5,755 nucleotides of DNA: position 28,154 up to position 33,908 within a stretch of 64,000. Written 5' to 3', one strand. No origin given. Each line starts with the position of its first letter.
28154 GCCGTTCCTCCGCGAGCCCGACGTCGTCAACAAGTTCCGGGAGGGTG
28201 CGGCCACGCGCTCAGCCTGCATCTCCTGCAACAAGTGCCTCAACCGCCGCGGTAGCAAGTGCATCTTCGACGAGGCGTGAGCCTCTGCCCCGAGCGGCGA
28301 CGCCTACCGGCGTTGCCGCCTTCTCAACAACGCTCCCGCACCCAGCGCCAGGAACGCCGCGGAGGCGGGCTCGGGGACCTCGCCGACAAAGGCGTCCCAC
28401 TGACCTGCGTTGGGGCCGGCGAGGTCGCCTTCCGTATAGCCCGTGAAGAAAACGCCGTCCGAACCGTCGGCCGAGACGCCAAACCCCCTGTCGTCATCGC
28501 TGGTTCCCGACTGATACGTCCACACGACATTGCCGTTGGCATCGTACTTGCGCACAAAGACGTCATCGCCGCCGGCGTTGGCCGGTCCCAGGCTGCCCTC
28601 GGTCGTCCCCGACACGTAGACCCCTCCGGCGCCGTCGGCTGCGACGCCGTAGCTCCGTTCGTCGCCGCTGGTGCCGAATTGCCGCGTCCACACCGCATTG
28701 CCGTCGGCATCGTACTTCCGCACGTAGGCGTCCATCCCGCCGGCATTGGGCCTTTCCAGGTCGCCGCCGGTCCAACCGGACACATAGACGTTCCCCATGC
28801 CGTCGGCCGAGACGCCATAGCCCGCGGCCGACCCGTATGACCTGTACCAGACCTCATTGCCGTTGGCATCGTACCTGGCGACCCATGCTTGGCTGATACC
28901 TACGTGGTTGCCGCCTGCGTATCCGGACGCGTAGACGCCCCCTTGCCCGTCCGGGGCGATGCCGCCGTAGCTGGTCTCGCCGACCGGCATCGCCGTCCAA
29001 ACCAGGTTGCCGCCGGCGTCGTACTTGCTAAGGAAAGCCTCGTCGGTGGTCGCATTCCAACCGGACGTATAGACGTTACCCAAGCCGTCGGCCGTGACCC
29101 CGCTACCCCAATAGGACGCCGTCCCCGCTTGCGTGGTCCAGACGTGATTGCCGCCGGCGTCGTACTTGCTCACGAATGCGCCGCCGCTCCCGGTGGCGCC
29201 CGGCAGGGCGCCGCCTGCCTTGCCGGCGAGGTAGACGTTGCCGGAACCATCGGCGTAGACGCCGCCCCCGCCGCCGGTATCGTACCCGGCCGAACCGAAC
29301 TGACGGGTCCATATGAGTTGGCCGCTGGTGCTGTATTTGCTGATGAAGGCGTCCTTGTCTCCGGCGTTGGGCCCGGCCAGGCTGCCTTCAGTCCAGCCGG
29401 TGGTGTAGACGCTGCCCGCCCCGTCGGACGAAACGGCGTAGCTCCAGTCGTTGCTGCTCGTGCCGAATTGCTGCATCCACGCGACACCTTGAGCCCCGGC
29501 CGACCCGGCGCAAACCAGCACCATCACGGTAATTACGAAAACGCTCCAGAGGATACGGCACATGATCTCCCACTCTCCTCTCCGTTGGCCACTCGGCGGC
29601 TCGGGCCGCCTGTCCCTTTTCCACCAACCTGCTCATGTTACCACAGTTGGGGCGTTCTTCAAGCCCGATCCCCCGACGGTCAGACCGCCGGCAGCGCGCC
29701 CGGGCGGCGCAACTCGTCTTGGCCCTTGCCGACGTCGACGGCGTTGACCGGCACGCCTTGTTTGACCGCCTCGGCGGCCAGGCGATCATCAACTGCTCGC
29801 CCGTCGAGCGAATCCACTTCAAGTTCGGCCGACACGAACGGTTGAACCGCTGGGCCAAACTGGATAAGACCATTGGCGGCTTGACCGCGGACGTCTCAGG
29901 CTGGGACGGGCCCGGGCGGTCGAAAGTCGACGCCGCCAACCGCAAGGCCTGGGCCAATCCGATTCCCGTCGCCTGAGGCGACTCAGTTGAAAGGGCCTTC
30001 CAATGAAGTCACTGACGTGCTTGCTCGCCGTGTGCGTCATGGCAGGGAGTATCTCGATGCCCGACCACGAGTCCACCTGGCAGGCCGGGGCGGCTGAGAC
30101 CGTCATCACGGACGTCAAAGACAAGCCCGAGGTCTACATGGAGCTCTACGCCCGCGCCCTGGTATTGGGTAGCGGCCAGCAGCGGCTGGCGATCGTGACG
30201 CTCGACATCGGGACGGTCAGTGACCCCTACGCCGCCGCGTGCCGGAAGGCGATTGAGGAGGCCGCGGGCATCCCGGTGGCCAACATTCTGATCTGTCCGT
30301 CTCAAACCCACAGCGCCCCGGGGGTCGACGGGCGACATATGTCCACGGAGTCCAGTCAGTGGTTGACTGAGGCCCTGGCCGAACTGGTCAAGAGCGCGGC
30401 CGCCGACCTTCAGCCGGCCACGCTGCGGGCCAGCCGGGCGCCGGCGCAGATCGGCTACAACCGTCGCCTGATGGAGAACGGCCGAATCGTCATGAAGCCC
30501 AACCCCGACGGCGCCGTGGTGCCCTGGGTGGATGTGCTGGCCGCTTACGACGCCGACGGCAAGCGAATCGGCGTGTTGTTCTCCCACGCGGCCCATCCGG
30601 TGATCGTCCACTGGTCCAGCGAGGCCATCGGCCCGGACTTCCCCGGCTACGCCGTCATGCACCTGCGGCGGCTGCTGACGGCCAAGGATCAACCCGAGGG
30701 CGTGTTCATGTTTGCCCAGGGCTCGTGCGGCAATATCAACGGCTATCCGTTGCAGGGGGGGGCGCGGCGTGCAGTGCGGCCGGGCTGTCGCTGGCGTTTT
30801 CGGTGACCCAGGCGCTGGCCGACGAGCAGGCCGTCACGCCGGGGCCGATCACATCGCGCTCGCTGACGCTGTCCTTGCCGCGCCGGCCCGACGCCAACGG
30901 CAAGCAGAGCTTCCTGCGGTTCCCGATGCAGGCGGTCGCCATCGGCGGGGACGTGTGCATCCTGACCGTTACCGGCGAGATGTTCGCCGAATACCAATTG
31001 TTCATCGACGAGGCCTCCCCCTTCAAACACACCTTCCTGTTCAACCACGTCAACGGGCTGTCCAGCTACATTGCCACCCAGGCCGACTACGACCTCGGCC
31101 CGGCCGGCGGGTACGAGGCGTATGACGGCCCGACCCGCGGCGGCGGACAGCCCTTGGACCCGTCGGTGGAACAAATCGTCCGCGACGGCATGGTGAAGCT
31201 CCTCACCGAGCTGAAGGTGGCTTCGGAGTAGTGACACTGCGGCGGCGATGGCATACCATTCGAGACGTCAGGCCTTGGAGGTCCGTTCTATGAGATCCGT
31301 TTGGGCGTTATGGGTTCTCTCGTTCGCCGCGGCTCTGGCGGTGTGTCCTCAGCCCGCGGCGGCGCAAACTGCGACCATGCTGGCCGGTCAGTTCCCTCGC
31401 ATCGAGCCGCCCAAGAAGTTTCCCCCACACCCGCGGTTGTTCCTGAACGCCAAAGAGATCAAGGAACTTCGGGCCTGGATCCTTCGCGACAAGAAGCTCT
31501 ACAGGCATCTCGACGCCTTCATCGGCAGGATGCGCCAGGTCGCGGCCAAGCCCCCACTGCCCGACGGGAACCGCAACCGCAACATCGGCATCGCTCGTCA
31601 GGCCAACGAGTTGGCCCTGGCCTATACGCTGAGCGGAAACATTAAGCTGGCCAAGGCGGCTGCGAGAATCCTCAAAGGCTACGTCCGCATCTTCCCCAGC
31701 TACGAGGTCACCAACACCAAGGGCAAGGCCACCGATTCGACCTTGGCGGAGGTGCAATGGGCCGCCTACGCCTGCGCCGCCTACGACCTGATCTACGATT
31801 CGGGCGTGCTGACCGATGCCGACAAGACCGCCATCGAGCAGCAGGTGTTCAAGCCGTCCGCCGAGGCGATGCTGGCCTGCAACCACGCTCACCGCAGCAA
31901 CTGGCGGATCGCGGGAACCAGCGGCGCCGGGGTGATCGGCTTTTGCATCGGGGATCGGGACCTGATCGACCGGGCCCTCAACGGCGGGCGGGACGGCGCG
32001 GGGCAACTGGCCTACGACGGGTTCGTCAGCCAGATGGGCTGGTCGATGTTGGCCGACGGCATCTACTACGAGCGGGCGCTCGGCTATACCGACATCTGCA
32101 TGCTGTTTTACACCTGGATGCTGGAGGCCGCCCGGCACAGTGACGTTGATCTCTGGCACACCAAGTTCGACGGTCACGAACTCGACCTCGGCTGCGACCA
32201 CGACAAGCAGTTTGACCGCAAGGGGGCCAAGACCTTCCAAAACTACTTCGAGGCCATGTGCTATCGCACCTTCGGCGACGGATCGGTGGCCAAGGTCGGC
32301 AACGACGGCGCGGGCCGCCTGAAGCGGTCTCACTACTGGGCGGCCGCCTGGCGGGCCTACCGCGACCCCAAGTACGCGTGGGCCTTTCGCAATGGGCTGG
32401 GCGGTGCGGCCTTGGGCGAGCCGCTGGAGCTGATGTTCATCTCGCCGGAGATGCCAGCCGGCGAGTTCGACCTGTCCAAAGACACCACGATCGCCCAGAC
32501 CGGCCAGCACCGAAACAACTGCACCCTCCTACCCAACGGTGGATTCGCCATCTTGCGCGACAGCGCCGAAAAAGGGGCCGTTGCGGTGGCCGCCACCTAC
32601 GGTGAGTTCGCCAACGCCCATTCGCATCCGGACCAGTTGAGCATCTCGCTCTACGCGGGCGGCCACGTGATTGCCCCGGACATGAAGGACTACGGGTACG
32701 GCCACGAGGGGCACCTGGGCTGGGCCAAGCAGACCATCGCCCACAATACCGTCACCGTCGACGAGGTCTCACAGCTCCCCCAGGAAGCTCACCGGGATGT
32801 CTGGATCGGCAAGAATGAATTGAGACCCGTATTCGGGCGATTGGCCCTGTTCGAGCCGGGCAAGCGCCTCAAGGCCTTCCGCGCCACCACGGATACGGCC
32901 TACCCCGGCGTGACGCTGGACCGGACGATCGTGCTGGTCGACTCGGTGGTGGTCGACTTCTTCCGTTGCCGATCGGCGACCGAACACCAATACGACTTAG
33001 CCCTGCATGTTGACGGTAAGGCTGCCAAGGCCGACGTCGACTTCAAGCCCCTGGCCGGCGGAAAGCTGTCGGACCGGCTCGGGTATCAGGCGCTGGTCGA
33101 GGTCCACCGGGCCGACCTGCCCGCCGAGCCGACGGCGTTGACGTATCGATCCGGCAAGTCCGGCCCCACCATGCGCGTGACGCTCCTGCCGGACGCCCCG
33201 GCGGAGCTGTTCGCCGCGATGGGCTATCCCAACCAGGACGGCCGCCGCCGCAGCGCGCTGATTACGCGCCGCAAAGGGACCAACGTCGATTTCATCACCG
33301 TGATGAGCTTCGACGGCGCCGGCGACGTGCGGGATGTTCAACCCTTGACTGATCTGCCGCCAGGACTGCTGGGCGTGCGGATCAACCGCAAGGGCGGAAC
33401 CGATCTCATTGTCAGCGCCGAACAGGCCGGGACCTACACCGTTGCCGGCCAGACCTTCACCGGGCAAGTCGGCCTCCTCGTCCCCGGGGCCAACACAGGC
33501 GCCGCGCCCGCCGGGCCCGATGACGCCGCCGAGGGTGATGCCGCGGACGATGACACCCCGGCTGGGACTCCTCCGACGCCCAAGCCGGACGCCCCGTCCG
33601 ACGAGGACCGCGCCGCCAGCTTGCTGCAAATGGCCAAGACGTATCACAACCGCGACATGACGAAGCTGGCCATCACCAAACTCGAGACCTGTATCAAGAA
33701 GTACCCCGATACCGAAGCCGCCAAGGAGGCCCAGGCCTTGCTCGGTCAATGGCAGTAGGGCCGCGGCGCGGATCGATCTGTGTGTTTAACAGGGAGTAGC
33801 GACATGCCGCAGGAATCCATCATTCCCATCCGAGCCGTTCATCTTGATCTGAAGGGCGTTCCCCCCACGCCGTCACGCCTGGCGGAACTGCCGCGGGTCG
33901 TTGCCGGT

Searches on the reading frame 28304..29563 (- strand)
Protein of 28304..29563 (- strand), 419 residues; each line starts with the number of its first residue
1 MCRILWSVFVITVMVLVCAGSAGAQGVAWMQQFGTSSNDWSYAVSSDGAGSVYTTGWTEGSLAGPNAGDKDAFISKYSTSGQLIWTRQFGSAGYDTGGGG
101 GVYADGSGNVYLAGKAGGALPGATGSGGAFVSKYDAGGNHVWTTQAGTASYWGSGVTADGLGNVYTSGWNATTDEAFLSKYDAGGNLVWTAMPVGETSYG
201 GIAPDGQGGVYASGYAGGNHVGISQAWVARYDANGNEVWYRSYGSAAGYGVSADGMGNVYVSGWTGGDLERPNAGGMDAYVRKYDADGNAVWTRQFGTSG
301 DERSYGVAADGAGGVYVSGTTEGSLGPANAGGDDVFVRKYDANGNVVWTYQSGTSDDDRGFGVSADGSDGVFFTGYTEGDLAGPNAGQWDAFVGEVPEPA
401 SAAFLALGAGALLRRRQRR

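Call 3: search_protein_families(library=pfam, proteins=[window:28304-29563:-], max_evalue=0.1)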
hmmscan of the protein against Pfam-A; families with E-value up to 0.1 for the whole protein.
window:28304-29563:- (419 aa): 2 families
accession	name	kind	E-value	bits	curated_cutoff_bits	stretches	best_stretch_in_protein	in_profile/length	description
PF06739.17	SBBP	-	2.6e-28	98.1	20.5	5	291-323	1-34/38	Beta-propeller repeat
PF07589.16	PEP-CTERM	-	0.0037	17.7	20.7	1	396-416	2-24/24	PEP-CTERM motif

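Call 4: search_protein_families(library=ncbifam, proteins=[window:28304-29563:-], max_evalue=0.1)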
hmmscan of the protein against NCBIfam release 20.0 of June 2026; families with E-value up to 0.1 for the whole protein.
window:28304-29563:- (419 aa): 6 families
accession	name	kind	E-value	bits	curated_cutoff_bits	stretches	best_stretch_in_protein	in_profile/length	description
NF047494.1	Lepto_SBBP_lipo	equivalog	5.1e-41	140.8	400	3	194-392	78-283/466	SBBP repeat beta-propeller lipoprotein, LipL53 family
TIGR02595.1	PEP_CTERM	domain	0.00084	20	16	1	396-419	1-24/24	PEP-CTERM sorting domain-containing protein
NF038120.1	PEP_CTERM_QFxxD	subfamily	0.0016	18.3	80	1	393-418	190-215/215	NF038120 family PEP-CTERM protein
NF038118.1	PEP_CTERM_CCXG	equivalog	0.0036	17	90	1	395-419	175-199/199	CCXG family PEP-CTERM protein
TIGR03382.1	GC_trans_RRR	domain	0.033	14.8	15.85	1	399-416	9-26/27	MYXO-CTERM sorting domain-containing protein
NF041927.1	Xrt_dep_XDP1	equivalog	0.06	13.3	125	1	394-418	217-242/242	exosortase-dependent surface protein XDP1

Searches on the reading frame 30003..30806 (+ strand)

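Call 11: search_protein_families(library=pfam, proteins=[window:30003-30806:+], max_evalue=0.001)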
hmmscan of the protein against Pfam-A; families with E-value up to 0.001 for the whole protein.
window:30003-30806:+ (267 aa): 1 family
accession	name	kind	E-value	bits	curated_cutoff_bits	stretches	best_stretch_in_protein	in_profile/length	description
PF04734.18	Ceramidase_alk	-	3.9e-06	26.2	32.1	1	45-245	33-254/509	Neutral/alkaline non-lysosomal ceramidase, N-terminal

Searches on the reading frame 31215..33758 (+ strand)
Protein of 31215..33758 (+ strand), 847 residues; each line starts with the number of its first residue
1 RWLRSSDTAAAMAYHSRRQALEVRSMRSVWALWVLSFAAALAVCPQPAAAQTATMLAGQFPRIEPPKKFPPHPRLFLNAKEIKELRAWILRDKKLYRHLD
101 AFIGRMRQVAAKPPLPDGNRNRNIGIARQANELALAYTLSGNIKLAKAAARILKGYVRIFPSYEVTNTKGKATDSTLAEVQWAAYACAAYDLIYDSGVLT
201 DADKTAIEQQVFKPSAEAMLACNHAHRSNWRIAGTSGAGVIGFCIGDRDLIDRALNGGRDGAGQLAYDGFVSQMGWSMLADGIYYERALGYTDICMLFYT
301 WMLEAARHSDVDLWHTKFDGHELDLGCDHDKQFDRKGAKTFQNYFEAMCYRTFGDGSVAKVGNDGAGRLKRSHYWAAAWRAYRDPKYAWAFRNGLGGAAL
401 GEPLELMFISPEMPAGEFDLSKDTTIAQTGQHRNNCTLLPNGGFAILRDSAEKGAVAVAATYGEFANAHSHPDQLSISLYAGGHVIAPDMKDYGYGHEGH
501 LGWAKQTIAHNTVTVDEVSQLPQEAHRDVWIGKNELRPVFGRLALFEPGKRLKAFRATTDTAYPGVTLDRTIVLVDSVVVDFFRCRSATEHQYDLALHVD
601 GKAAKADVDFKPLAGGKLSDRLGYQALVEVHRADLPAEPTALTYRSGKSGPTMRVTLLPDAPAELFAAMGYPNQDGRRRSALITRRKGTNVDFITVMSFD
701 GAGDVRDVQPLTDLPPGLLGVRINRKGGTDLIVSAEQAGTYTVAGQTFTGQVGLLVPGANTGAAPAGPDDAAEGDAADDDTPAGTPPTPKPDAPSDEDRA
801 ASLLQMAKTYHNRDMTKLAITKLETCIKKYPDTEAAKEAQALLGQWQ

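Call 18: search_protein_families(library=pfam, proteins=[window:31215-33758:+], max_evalue=0.001)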
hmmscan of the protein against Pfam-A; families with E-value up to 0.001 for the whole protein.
window:31215-33758:+ (847 aa): 3 families
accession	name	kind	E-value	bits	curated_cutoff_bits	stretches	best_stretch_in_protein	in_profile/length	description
PF07940.18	Hepar_II_III_C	-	1.2e-16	61.4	24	1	437-600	7-166/237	Heparinase II/III-like, C-terminal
PF05426.18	Alginate_lyase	-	8.9e-09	35.6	22.2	1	120-324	52-259/275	Alginate lyase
PF13174.12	TPR_6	-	0.00016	22.5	26.3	0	802-833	2-33/33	Tetratricopeptide repeat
